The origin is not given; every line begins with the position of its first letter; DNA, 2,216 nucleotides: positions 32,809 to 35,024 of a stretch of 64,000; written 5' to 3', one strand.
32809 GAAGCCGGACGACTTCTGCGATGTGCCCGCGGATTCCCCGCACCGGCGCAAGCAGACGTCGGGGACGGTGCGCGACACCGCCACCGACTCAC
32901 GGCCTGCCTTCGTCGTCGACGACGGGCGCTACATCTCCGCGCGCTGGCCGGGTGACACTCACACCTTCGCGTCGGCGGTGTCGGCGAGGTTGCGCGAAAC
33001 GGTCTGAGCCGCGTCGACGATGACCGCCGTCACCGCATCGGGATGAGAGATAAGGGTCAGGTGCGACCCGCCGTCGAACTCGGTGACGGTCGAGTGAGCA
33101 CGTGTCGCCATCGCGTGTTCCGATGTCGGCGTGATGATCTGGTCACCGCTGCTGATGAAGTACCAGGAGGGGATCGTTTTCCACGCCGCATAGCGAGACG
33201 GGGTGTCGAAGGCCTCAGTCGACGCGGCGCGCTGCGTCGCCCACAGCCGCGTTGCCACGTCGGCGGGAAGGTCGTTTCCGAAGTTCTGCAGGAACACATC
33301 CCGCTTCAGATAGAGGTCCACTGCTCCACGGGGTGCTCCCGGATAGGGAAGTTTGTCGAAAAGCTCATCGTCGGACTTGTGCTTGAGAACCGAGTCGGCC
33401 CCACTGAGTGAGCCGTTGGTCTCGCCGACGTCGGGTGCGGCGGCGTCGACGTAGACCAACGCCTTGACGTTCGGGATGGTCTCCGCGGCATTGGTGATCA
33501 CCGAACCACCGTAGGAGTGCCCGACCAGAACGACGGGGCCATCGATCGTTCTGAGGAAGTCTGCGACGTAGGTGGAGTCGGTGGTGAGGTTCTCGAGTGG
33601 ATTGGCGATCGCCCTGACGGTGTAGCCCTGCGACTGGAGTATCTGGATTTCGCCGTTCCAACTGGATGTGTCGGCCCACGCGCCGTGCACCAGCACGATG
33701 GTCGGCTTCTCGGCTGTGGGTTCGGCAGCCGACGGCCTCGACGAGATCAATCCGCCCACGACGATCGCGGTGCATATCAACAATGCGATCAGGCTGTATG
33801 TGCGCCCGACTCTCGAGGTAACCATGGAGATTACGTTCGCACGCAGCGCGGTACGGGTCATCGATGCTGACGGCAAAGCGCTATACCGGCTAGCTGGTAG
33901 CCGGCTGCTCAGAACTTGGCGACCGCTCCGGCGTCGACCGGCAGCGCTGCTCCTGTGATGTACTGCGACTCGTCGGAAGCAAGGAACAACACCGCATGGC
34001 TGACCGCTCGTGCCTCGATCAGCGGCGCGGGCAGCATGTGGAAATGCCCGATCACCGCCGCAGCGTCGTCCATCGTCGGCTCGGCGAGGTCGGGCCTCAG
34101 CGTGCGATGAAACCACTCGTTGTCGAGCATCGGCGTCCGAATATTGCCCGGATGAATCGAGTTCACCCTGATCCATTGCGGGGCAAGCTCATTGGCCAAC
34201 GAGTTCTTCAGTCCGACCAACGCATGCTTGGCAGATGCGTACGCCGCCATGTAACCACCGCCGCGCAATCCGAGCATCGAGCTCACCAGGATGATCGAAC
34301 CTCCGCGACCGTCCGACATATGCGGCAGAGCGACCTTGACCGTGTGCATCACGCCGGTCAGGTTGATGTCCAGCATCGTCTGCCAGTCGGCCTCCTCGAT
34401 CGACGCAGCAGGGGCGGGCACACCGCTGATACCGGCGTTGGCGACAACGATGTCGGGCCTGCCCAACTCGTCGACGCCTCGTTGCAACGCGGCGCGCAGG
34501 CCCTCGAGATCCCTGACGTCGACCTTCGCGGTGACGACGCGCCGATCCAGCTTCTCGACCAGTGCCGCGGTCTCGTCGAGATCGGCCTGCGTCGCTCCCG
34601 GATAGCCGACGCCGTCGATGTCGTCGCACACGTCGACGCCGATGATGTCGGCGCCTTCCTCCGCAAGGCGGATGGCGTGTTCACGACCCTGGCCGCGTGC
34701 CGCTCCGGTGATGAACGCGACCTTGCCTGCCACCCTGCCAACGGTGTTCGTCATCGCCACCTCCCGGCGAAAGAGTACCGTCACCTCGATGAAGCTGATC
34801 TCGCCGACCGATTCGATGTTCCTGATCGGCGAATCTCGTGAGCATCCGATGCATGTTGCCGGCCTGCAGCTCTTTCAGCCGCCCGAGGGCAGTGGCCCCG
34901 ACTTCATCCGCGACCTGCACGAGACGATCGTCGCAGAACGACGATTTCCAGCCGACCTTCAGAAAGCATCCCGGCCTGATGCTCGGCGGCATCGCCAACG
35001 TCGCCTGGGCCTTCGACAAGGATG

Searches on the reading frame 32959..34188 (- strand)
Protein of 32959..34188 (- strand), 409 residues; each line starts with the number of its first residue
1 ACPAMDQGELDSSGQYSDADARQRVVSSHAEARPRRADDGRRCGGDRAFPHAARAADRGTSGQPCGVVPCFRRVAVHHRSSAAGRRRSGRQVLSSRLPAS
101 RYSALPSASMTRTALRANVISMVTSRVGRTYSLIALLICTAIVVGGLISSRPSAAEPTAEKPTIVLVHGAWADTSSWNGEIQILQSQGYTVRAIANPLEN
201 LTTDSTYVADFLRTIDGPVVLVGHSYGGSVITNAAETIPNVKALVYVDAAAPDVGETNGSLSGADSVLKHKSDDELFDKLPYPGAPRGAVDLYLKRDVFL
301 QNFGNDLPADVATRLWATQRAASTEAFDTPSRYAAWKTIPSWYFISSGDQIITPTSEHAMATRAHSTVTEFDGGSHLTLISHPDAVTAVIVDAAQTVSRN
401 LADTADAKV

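Call 51: search_protein_families(library=pfam, proteins=[window:32959-34188:-], max_evalue=0.0001)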
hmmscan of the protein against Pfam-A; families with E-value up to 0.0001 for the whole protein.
window:32959-34188:- (409 aa): 4 families
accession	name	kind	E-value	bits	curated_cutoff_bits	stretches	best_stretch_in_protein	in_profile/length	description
PF12697.13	Abhydrolase_6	-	1.9e-27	97.8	26.3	1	164-388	1-216/217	Alpha/beta hydrolase family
PF00561.26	Abhydrolase_1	-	2.2e-08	34.5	25.8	1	215-383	67-245/245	alpha/beta hydrolase fold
PF12146.15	Hydrolase_4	-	2.4e-06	27.5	27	0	197-379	54-235/239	Serine aminopeptidase, S33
PF12695.13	Abhydrolase_5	-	5.6e-05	23.4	27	1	164-257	2-96/164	Alpha/beta hydrolase family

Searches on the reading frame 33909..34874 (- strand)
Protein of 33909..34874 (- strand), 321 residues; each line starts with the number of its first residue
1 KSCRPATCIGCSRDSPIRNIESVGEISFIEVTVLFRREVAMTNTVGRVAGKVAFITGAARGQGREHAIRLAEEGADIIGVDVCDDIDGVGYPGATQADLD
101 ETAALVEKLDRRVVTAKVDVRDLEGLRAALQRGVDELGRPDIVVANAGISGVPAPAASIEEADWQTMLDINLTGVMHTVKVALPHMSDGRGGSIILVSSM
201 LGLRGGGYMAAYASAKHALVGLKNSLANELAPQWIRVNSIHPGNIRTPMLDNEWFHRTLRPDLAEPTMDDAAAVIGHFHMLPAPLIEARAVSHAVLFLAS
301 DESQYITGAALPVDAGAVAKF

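Call 51: search_protein_families(library=pfam, proteins=[window:33909-34874:-], max_evalue=0.0001)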
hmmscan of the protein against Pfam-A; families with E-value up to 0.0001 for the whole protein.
window:33909-34874:- (321 aa): 3 families
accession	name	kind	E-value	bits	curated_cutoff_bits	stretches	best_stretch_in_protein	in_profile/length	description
PF00106.31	adh_short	-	7e-48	163.1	26.6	1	51-252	1-189/195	short chain dehydrogenase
PF13561.12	adh_short_C2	-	4.4e-47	161.1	27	1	57-316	1-234/236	Enoyl-(Acyl carrier protein) reductase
PF08659.16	KR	-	3.4e-07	30.8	22.6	1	54-225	4-162/180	KR domain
